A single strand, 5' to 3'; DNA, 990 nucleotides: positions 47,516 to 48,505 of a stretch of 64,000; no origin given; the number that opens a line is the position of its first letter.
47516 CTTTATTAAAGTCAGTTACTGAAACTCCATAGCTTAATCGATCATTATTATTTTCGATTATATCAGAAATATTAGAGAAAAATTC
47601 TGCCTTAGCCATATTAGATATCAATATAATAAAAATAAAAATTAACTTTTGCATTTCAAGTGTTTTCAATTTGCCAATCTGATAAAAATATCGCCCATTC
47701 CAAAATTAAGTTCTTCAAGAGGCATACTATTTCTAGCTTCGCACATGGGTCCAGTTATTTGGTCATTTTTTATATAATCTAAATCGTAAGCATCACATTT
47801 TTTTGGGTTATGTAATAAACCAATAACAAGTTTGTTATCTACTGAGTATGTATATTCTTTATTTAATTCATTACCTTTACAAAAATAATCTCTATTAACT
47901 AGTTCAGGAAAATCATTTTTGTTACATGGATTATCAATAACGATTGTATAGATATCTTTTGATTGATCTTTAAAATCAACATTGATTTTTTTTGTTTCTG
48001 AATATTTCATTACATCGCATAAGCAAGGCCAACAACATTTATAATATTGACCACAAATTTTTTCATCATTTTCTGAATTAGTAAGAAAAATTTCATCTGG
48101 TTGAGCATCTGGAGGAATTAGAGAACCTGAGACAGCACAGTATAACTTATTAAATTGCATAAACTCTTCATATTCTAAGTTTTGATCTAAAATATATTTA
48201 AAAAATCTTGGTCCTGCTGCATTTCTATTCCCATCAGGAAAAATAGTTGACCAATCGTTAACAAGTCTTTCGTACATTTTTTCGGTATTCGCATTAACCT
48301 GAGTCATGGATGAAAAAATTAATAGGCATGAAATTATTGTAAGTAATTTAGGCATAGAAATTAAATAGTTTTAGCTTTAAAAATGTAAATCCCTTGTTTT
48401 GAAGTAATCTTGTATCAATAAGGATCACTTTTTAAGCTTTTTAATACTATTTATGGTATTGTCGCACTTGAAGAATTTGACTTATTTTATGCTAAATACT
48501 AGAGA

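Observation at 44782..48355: Five-gene minus-strand cluster of exported or membrane proteins with no assigned function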

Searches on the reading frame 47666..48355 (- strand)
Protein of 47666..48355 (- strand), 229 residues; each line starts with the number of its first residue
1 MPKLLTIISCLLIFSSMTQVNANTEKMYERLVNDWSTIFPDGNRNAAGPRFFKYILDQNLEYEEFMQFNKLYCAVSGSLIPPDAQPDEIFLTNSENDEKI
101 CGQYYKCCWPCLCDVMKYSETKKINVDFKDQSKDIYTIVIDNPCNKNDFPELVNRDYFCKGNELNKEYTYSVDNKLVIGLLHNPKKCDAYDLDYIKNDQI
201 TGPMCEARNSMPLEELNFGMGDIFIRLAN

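Call 3: search_protein_families(library=pfam, proteins=[window:47669-48355:-], max_evalue=0.1)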
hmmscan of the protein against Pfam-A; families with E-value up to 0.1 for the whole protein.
window:47669-48355:- (229 aa): 0 families

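Call 4: search_protein_families(library=ncbifam, proteins=[window:47669-48355:-], max_evalue=0.1)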
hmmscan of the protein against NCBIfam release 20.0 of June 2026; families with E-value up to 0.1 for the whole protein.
window:47669-48355:- (229 aa): 0 families

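Call 5: find_homologous_proteins(query=window:47669-48355:-, max_evalue=0.001)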
Query window:47669-48355:- (229 aa): 845 proteins with E <= 0.001 among 921 candidates; the best 120 are listed.
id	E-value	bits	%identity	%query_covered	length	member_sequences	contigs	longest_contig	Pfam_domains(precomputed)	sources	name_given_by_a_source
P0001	5.1e-135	467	89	93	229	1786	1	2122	-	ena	-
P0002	1.2e-134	465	86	100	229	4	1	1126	-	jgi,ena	-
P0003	4.6e-133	460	84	100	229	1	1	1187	-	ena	-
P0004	1.3e-132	459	88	93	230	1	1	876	-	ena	-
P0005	1.5e-132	459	85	100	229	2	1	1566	-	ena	-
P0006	1.8e-132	458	87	94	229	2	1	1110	-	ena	-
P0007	1.9e-132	458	83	100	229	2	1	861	-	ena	-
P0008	2.4e-130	451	88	94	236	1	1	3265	-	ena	-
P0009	2.4e-130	451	88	94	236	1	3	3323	-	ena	-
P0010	3.0e-130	451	83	100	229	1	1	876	-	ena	-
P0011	3.4e-130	451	83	100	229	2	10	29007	-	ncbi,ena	-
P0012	4.9e-130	450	84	99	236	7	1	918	-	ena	-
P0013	7.4e-130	450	84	99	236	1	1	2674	-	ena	-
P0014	1.6e-129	449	87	94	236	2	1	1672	-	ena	-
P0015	2.1e-129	448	89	91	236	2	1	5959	-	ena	-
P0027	2.7e-125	435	79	100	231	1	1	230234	-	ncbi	-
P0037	2.0e-109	383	74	92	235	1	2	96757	-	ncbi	-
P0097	9.4e-81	289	55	95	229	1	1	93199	-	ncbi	-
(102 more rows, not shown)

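Call 8: find_encoding_contigs(protein=P0097, flank=8000, max_places=3)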
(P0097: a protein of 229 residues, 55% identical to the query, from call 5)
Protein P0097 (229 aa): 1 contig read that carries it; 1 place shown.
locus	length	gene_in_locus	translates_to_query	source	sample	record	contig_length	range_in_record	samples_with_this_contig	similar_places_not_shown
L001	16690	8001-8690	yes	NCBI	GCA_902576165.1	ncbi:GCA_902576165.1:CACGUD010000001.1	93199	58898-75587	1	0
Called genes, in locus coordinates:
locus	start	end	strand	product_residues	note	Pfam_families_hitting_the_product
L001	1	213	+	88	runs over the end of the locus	PF09851:SHOCT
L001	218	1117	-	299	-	PF00892:EamA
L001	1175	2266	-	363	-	PF07995:GSDH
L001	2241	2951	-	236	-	PF00106:adh_short, PF01370:Epimerase (weak), PF02719:Polysacc_synt_2 (weak), PF08659:KR, PF13460:NAD_binding_10 (weak), PF13561:adh_short_C2, PF23441:SDR (weak)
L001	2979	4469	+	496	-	PF04244:DPRP, PF03441:FAD_binding_7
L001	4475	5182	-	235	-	PF00535:Glycos_transf_2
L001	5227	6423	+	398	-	-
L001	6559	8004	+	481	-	PF01839:FG-GAP (faint), PF13517:FG-GAP_3, PF07593:UnbV_ASPIC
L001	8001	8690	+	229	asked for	-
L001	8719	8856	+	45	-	-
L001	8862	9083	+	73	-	-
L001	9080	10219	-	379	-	PF03441:FAD_binding_7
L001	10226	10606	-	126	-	PF06146:PsiE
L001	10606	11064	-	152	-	-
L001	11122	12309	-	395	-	PF00764:Arginosuc_synth, PF20979:Arginosuc_syn_C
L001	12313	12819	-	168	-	PF06776:IalB (faint)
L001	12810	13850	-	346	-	PF00248:Aldo_ket_red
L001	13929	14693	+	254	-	PF01027:Bax1-I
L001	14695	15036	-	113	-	PF10984:DUF2794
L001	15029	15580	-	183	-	PF04279:IspA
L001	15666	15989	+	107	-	PF08755:YccV-like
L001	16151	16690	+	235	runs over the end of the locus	PF01578:Cytochrom_C_asm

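Call 9: find_encoding_contigs(protein=P0027, flank=8000, max_places=3)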
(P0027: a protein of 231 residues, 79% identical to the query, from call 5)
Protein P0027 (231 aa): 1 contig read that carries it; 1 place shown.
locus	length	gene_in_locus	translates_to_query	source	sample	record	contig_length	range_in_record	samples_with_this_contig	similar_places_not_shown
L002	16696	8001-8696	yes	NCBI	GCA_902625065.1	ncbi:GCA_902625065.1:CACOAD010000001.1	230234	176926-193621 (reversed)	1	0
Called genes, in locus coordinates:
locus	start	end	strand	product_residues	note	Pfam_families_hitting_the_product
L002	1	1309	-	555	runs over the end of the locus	-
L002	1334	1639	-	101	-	PF00166:Cpn10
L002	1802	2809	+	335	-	PF25145:NfeD1b_N, PF01343:Peptidase_S49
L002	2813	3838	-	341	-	PF04577:Glyco_transf_61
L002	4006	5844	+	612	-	-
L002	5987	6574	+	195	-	PF06347:SH3_4, PF08239:SH3_3, PF06347:SH3_4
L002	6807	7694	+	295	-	-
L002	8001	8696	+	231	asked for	-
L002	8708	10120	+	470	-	PF01839:FG-GAP (faint), PF13517:FG-GAP_3, PF07593:UnbV_ASPIC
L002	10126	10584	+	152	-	PF14342:DUF4396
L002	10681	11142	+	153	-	PF07719:TPR_2 (faint), PF13432:TPR_16 (faint), PF13414:TPR_11 (faint), PF13431:TPR_17 (faint), PF14559:TPR_19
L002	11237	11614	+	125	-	PF07681:DoxX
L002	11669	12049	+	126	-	PF13664:DUF4149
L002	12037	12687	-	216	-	PF00149:Metallophos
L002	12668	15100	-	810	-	PF00270:DEAD, PF04851:ResIII, PF00271:Helicase_C, PF19306:WHD_Lhr, PF08494:DEAD_assoc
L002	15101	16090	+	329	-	PF07521:RMMBL (faint)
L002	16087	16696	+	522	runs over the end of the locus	PF04675:DNA_ligase_A_N, PF01068:DNA_ligase_A_M, PF04679:DNA_ligase_A_C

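Call 10: find_encoding_contigs(protein=P0037, flank=8000, max_places=3)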
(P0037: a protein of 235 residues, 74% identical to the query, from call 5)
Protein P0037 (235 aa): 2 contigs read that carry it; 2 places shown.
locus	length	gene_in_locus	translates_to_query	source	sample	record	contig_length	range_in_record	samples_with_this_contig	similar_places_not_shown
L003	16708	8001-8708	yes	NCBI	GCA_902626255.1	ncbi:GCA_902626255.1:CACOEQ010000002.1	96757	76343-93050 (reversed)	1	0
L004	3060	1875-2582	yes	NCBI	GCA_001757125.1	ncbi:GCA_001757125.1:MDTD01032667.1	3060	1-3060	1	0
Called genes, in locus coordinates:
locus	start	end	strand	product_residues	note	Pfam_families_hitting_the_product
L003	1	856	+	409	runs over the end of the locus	PF08421:Methyltransf_13, PF13489:Methyltransf_23, PF08484:Methyltransf_14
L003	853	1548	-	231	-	PF00535:Glycos_transf_2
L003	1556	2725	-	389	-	PF03721:UDPG_MGDP_dh_N, PF00984:UDPG_MGDP_dh, PF03720:UDPG_MGDP_dh_C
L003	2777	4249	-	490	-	-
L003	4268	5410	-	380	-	-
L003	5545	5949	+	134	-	PF19588:SxtJ (weak)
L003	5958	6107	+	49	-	PF19451:DUF5989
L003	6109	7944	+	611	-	PF02543:Carbam_trans_N, PF16861:Carbam_trans_C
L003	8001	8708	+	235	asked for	-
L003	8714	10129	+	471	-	PF01839:FG-GAP (faint), PF13517:FG-GAP_3, PF07593:UnbV_ASPIC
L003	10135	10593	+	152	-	PF14342:DUF4396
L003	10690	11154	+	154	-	PF07719:TPR_2 (faint), PF13432:TPR_16 (faint), PF13414:TPR_11 (faint), PF13431:TPR_17 (faint), PF14559:TPR_19 (weak)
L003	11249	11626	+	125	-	PF07291:MauE (weak), PF07681:DoxX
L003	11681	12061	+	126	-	PF13664:DUF4149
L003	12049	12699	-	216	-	PF00149:Metallophos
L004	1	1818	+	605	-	?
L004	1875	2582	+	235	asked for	-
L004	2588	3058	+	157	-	?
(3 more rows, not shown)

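Call 14: search_solved_structures(query=A1, max_evalue=10, show_alignments=2)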
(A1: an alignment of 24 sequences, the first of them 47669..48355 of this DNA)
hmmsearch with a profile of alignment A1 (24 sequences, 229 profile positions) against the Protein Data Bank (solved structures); distinct sequences matched with E-value up to 10: 0.

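Call 20: predict_structure(alignment_id=A1)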
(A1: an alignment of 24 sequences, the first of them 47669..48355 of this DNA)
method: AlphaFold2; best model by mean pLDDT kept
length: 229 residues; sequences in the alignment: 24
mean_pLDDT: 90.0   pTM: 0.85
mean pLDDT of the five models: 90.0, 88.7, 87.2, 86.8, 79.9
residues with pLDDT >= 90: 161; 70-90: 52; 50-70: 16; < 50: 0
segments of 3 or more residues with pLDDT < 50: none
pLDDT, mean of each block of 10 residues (from residue 1): 72 62 86 92 87 96 97 92 95 97 94 95 98 98 90 91 95 96 98 96 91 70 82
secondary structure, 60 per line:
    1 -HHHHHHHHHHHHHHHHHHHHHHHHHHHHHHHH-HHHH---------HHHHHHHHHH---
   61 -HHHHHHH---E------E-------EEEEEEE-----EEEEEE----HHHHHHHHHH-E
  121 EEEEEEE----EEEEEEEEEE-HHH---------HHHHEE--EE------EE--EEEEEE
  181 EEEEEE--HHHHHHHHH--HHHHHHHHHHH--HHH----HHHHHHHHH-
elements in order: H2-33 H35-38 H48-57 H62-68 E87-93 E99-104 H109-118 E120-127 E132-141 H155-158 E175-186 H189-197 H200-210 H220-228

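Call 23: search_protein_representatives(alignment_id=A1)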
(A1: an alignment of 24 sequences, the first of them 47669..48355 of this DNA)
Query: 24 sequences, 229 profile positions. Proteins with E-value up to 0.001 (for the whole library): 491; up to 1e-10: 299; up to 1e-30: 48. The best 150 are listed.
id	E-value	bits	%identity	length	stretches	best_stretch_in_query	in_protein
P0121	1.2e-85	303.1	-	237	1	5-229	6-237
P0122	2.1e-74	266.3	-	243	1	15-228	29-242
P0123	1.0e-57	211.7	-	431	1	22-228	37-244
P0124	2.2e-57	210.6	-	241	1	12-228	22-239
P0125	1.6e-54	201.3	-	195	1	4-138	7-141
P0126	3.9e-52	193.4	-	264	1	22-228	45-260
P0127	3.4e-51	190.4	-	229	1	5-228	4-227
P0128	7.2e-51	189.3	-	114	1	116-229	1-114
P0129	1.4e-50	188.3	-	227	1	6-193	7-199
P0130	5.8e-49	183.1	-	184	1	41-228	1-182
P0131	7.6e-49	182.7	-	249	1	9-170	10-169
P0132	7.1e-47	176.2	-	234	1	17-228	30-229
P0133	1.1e-46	175.7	-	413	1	32-228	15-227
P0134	4.2e-46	173.7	-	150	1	120-229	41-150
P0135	5.8e-46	173.3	-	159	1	49-154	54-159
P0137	8.9e-45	169.4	-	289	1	28-228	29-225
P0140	1.4e-42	162.2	-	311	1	16-228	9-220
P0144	1.2e-40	155.8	-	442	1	17-228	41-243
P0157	4.8e-35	137.5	-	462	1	23-228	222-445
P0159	8.4e-34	133.5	-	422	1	31-228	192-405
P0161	3.4e-33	131.5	-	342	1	23-228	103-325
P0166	1.4e-31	126.2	-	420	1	20-227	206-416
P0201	5.6e-23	98.1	-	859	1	30-228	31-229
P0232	2.0e-19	86.4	-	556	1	29-229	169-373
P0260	1.0e-16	77.6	-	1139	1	30-226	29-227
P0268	3.9e-16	75.7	-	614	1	27-228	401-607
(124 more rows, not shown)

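Call 25: search_protein_families(library=pfam, proteins=[P0123, P0133, P0144, P0157, P0159, P0166, P0201, P0260, P0268, P0232], max_evalue=0.01)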
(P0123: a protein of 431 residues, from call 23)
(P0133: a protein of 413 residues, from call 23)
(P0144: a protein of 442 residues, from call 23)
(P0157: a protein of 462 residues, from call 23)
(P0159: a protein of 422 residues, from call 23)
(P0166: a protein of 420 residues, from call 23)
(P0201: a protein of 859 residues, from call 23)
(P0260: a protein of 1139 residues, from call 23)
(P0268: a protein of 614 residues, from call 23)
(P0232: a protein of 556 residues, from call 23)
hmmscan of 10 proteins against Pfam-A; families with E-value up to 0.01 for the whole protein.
P0123 (431 aa): 1 family
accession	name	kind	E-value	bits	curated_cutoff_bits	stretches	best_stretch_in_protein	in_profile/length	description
PF09996.14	DUF2237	-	0.0023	18.3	25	1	262-335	1-81/115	Uncharacterized protein conserved in bacteria (DUF2237)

P0133 (413 aa): 0 families

P0144 (442 aa): 0 families

P0157 (462 aa): 0 families

P0159 (422 aa): 5 families
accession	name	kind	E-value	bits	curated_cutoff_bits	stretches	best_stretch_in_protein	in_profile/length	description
PF00583.31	Acetyltransf_1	-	4.3e-12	46.8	20.7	1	74-134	56-116/116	Acetyltransferase (GNAT) family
PF13508.13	Acetyltransf_7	-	3.4e-10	40.6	27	1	70-136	20-84/84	Acetyltransferase (GNAT) domain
PF13673.13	Acetyltransf_10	-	7.7e-08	32.8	23.6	1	78-139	52-112/128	Acetyltransferase (GNAT) domain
PF08445.16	FR47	-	2.6e-06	27.8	22.1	1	79-137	23-80/86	FR47-like protein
PF13302.13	Acetyltransf_3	-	0.0013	19.9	25.4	1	84-135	86-138/138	Acetyltransferase (GNAT) domain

P0166 (420 aa): 1 family
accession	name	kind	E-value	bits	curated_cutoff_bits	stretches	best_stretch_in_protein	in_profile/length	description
PF09996.14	DUF2237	-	0.0058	17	25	0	40-113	2-82/115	Uncharacterized protein conserved in bacteria (DUF2237)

P0201 (859 aa): 3 families
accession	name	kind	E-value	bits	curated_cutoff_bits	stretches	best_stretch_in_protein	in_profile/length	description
PF13517.12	FG-GAP_3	-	1.7e-19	70.6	26.9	3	528-593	1-61/61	FG-GAP-like repeat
PF07593.17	UnbV_ASPIC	-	1.5e-17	63.6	23.4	1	681-746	1-66/68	ASPIC and UnbV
PF01839.29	FG-GAP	-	7.7e-11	42.1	22.1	0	627-645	2-20/37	FG-GAP repeat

P0260 (1139 aa): 3 families
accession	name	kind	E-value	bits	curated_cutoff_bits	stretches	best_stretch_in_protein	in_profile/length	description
PF07593.17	UnbV_ASPIC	-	1.5e-18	66.9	23.4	1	693-759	1-67/68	ASPIC and UnbV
PF13517.12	FG-GAP_3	-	3.4e-18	66.4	26.9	3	594-657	1-61/61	FG-GAP-like repeat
PF01839.29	FG-GAP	-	1.9e-11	44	22.1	0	639-658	2-21/37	FG-GAP repeat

P0268 (614 aa): 0 families

P0232 (556 aa): 1 family
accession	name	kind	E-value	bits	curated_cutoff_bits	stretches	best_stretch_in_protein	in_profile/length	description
PF09996.14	DUF2237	-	2.6e-08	34.2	25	1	409-523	1-104/115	Uncharacterized protein conserved in bacteria (DUF2237)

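Call 27: fold_search(model_id=the predicted structure, library=pdb)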
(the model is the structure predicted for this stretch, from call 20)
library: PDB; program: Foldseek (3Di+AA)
matches with E <= 10: 116; with E <= 0.001: 0
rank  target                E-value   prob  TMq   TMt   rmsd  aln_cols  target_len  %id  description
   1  5day_A                3.8e-01  0.08  0.12  0.15  15.2       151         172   11  The structure of NAP1-Related Protein(NRP1) in Arabidopsis (released 2016-09-21)
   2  9ebw_B                5.3e-01  0.08  0.14  0.09  14.6       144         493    9  Chimeric fluorescence biosensor formed from a lactate-binding protein and GFP, bound to lactate (released 2025-03-19)
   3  9oxn_B                8.5e-01  0.04  0.11  0.06  12.9       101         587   14  Compact, ligand-free state of Manduca sexta soluble guanylate cyclase mutant beta C122S (released 2025-11-12)
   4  6e0i                  1.3e+00  0.02  0.09  0.05  20.3       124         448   10  Crystal structure of Glucokinase in complex with compound 72 (released 2019-07-10)
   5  6e09_A                1.4e+00  0.07  0.15  0.14  15.6       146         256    8  Crystal Structure of Helicobacter pylori TlpA Chemoreceptor Ligand Binding Domain (released 2018-09-12)
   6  8rd3_A                1.5e+00  0.03  0.14  0.07  11.7       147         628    9  Crystal structure of Saccharomyces cerevisiae Nmd4 protein bound to Upf1 helicase domain (released 2024-08-14)
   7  3idh                  1.5e+00  0.02  0.11  0.06  21.5       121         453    8  Human pancreatic glucokinase in complex with glucose (released 2010-07-28)
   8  8g6d_L                1.6e+00  0.03  0.15  0.15  14.5       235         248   10  HSV-1 Nuclear Egress Complex (SUP; UL31-R229L) (released 2024-01-10)
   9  2q1l_D                1.6e+00  0.02  0.11  0.07  13.8        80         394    9  Design and Synthesis of Pyrrole-based, Hepatoselective HMG-CoA Reductase Inhibitors (released 2007-07-17)
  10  3id8                  1.9e+00  0.01  0.10  0.06  20.0       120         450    9  Ternary complex of human pancreatic glucokinase crystallized with activator, glucose and AMP-PNP (released 2010-07-28)
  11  5vcb_B                2.1e+00  0.02  0.14  0.19  10.2       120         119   10  Crystal structure of holo-(acyl-carrier-protein) synthase:holo(acyl-carrier-protein) complex from Escherichia Coli. (released 2017-11-01)
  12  9n10_A                2.1e+00  0.01  0.11  0.04  15.2       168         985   12  P. falciparum P-type ATPase, PfATP4 (released 2025-10-15)
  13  6e0a_B                2.2e+00  0.02  0.13  0.12  17.5       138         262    9  Crystal Structure of Helicobacter pylori TlpA Chemoreceptor Ligand Binding Domain (released 2018-09-12)
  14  4no7                  2.2e+00  0.01  0.10  0.06  19.6       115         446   10  Human Glucokinase in complex with a nanomolar activator. (released 2014-10-29)
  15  3f9m                  2.2e+00  0.01  0.11  0.06  19.8       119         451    9  Human pancreatic glucokinase in complex with glucose and activator showing a mobile flap (released 2008-12-02)
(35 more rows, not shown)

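Call 30: search_protein_families(library=pfam, alignment_id=A2, max_evalue=1)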
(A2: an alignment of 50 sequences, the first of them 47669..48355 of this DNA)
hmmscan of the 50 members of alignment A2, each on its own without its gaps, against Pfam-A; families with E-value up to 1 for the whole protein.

A. member 1, window:47669-48355:- (229 aa): 0 families

B. families by the number of members that match (of 50 scanned): 24 families
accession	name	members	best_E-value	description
PF09996.14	DUF2237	5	9.6e-19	Uncharacterized protein conserved in bacteria (DUF2237)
PF13517.12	FG-GAP_3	2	1.7e-19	FG-GAP-like repeat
PF07593.17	UnbV_ASPIC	2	1.5e-18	ASPIC and UnbV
PF01839.29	FG-GAP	2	1.9e-11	FG-GAP repeat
PF00581.25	Rhodanese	1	5.6e-13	Rhodanese-like domain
PF25671.1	T4_Tape_measure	1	0.025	Phage T4-tail tape measure protein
PF13202.12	EF-hand_5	1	0.026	EF hand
PF01818.22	Translat_reg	1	0.028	Bacteriophage translational regulator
PF22465.2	Spike_JR2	1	0.031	Spike protein P1, second jelly-roll domain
PF08475.15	Baculo_VP91_N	1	0.066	Viral capsid protein 91 N-terminal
PF06026.20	Rib_5-P_isom_A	1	0.067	Ribose 5-phosphate isomerase A (phosphoriboisomerase A)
PF00404.24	Dockerin_1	1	0.068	Dockerin type I domain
PF11441.14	MxiM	1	0.073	Pilot protein MxiM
PF16219.11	DUF4879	1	0.084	Domain of unknown function (DUF4879)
PF25184.1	YxzE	1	0.084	YxzE-like putative bacteriocin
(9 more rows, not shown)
